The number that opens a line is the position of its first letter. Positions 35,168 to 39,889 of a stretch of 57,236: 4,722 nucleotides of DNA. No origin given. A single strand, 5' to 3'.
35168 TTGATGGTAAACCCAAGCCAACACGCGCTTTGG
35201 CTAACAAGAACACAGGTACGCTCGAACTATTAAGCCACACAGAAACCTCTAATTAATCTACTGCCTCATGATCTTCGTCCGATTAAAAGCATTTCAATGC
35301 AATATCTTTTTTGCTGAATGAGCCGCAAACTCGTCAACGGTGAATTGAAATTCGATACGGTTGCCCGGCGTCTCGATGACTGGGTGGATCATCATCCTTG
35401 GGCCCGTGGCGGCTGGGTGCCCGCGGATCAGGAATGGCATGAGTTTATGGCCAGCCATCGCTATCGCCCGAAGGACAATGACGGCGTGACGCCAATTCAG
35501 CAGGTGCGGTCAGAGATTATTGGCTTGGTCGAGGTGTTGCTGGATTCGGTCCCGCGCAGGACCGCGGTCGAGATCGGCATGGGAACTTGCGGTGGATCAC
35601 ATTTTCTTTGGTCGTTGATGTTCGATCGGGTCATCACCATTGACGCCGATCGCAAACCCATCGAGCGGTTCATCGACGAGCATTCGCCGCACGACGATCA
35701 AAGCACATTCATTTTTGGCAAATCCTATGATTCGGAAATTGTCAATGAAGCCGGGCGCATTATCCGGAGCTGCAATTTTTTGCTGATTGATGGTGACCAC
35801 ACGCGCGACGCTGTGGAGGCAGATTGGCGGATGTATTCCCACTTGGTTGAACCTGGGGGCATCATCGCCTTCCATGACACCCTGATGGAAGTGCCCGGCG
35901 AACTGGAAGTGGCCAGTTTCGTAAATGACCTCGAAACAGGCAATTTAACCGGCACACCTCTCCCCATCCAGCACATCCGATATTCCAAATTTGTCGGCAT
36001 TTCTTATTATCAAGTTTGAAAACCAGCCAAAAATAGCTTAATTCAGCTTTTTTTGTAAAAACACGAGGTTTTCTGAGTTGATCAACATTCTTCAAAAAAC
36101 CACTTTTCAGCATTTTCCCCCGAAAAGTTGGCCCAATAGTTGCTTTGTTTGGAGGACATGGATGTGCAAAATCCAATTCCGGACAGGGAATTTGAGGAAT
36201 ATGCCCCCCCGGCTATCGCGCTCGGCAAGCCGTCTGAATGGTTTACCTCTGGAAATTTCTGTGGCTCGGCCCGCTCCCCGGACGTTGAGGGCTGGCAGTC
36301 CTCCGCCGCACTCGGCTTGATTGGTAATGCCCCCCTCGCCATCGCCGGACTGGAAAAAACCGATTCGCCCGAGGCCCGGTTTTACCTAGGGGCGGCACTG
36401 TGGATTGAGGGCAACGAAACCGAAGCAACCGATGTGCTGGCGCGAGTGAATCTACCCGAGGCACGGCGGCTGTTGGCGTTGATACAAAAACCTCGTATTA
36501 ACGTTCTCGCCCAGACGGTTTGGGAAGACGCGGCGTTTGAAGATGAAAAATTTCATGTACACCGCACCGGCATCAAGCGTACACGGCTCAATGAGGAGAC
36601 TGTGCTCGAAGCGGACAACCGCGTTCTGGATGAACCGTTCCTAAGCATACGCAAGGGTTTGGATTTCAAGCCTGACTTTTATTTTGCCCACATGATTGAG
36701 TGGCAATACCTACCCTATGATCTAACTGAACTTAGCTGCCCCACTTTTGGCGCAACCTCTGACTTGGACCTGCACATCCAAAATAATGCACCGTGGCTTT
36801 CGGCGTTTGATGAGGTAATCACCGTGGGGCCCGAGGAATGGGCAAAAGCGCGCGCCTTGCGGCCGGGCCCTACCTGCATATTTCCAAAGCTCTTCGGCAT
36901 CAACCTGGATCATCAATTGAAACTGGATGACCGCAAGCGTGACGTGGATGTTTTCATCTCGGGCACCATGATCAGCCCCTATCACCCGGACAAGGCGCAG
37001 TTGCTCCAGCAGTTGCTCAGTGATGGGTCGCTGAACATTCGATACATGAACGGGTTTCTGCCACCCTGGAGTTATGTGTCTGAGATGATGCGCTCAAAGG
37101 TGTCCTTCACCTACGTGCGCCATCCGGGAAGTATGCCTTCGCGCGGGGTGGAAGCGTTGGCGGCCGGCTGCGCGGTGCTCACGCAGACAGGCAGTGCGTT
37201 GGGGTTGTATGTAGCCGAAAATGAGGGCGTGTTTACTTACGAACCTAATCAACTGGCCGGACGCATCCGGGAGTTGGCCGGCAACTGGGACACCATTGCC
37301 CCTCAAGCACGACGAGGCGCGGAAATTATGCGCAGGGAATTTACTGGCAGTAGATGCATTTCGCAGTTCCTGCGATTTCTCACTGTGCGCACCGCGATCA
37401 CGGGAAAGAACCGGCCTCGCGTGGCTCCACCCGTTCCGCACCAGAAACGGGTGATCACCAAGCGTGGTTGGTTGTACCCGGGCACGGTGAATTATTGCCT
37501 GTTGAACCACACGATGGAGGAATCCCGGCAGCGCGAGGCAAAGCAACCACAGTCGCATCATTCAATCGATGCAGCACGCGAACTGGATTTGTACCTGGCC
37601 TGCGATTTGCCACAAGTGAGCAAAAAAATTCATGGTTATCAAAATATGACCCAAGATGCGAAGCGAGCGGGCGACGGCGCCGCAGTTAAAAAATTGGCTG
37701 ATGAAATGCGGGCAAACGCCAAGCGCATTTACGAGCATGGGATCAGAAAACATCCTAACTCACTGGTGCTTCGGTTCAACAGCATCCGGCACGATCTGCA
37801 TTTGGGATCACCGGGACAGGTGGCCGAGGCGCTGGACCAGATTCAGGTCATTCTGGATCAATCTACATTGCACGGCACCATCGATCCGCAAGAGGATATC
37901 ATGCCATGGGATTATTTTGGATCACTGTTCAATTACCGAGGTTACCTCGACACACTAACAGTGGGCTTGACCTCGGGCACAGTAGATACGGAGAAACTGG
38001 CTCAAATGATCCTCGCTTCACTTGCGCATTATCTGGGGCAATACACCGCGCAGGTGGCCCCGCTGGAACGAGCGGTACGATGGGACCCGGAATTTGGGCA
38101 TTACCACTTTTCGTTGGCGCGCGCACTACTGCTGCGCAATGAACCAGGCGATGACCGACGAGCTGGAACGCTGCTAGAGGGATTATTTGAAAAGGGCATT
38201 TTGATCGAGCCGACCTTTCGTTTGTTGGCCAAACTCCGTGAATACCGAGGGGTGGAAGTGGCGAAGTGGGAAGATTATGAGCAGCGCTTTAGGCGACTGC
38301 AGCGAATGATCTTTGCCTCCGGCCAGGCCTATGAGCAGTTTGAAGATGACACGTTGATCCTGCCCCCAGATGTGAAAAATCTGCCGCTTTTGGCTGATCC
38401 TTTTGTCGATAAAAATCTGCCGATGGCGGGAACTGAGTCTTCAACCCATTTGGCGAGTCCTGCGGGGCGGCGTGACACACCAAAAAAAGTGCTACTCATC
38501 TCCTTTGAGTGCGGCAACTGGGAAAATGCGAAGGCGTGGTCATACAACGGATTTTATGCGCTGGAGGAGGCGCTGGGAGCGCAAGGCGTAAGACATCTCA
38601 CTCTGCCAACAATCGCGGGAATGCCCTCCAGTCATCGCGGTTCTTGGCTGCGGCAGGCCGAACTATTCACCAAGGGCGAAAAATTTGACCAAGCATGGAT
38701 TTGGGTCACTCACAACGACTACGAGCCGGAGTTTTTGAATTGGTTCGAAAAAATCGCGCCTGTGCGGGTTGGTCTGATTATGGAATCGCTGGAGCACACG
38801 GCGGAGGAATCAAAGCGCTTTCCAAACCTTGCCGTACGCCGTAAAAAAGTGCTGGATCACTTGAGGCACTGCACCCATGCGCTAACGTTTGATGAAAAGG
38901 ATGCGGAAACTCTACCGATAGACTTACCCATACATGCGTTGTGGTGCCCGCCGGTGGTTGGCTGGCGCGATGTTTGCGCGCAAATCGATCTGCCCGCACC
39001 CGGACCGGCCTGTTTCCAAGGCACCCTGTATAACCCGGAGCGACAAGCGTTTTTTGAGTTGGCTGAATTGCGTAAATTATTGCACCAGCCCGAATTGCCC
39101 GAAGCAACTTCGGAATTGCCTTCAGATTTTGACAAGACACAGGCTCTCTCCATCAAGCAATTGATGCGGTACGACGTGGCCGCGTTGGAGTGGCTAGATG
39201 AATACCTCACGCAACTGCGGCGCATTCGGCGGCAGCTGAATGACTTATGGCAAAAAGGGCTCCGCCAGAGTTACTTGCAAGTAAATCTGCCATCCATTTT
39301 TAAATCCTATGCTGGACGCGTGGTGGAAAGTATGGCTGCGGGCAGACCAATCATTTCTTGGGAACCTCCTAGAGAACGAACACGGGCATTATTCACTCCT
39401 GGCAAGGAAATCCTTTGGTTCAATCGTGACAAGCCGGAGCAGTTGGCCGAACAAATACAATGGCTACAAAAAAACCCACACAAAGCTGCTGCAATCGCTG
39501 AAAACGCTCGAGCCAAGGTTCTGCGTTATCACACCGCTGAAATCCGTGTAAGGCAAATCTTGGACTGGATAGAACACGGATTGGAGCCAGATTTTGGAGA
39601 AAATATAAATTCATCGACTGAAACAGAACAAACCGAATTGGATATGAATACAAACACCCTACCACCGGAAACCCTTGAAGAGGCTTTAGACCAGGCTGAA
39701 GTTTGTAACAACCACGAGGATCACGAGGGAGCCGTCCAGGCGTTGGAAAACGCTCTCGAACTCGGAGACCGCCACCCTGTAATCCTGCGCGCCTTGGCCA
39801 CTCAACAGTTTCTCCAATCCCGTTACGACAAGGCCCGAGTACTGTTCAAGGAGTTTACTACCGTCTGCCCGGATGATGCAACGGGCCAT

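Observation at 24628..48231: Flagellum-embedded ~24-kb glycosylation island predicted to build and attach a heavily tailored GDP-heptose-derived deoxysugar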

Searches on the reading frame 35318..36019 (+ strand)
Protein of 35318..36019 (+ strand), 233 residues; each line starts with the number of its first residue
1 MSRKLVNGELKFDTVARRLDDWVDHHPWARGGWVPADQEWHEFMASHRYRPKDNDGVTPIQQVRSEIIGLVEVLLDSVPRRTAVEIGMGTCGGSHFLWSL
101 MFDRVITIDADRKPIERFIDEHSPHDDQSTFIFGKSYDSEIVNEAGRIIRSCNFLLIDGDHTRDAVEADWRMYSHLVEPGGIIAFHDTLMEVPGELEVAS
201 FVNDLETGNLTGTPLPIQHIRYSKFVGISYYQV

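Call 3: search_protein_families(library=pfam, proteins=[window:35318-36019:+], max_evalue=0.001)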
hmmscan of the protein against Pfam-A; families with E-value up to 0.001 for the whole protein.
window:35318-36019:+ (233 aa): 2 families
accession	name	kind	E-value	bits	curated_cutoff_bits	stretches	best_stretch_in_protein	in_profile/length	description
PF04989.18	RMNT_CmcI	-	2.5e-11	44.1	23.2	1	59-191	13-151/206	Rhamnosyl O-methyltransferase/CmcI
PF13578.12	Methyltransf_24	-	9.3e-10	39.8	26.3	1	103-188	24-105/105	Methyltransferase domain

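Call 5: search_protein_families(library=ncbifam, proteins=[window:35318-36019:+], max_evalue=0.001)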
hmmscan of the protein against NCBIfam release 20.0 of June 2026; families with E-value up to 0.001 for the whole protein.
window:35318-36019:+ (233 aa): 0 families

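Call 79: search_solved_structures(query=window:35318-36019:+, max_evalue=0.01)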
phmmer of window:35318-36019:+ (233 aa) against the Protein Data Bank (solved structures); distinct sequences matched with E-value up to 0.01: 1.
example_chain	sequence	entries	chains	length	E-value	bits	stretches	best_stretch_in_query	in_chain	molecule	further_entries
6g7d_A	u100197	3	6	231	0.0014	21.4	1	151-191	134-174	Methyltransferase domain protein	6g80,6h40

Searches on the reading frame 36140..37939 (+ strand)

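Call 27: search_protein_families(library=pfam, proteins=[window:36140-37939:+], max_evalue=0.1)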
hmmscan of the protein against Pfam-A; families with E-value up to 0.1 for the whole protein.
window:36140-37939:+ (600 aa): 2 families
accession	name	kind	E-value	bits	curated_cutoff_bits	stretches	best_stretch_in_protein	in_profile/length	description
PF13524.12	Glyco_trans_1_2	-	1.2e-08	35.4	25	1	302-411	30-143/144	Glycosyl transferase-like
PF00534.26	Glycos_transf_1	-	0.066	13.2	26.4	0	266-381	45-157/172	Glycosyl transferases group 1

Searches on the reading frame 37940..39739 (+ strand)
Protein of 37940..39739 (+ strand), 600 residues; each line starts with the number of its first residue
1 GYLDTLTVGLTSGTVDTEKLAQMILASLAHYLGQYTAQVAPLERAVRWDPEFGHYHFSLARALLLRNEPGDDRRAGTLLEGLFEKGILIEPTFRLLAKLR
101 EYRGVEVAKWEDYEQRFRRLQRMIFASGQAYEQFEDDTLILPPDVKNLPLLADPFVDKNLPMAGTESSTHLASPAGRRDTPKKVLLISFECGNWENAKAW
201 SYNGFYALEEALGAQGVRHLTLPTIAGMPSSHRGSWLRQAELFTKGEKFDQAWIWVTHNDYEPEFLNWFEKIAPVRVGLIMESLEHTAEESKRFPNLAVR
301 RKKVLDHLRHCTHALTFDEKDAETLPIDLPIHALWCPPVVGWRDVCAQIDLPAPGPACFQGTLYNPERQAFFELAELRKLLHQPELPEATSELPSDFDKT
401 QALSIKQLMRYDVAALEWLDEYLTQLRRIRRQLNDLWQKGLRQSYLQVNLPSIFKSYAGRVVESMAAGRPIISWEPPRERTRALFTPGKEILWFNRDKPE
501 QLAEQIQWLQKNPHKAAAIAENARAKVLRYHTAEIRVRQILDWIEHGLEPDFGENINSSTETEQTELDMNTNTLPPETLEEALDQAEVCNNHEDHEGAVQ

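Call 27: search_protein_families(library=pfam, proteins=[window:37940-39739:+], max_evalue=0.1)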
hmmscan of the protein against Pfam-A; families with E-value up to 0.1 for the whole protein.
window:37940-39739:+ (600 aa): 5 families
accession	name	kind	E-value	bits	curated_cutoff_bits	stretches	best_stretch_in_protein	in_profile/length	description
PF13524.12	Glyco_trans_1_2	-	1.2e-16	61.3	25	1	443-542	46-144/144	Glycosyl transferase-like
PF00534.26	Glycos_transf_1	-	5.7e-05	23.2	26.4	1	450-525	98-171/172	Glycosyl transferases group 1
PF23914.1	TPR_CcmH_CycH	-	0.00037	20.8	42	1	23-84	54-115/158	Cytochrome c-type biogenesis protein H TPR domain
PF13692.12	Glyco_trans_1_4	-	0.00081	20.1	27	1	450-511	82-141/142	Glycosyl transferases group 1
PF09523.15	DUF2390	-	0.033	15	25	0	400-450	43-96/106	Protein of unknown function (DUF2390)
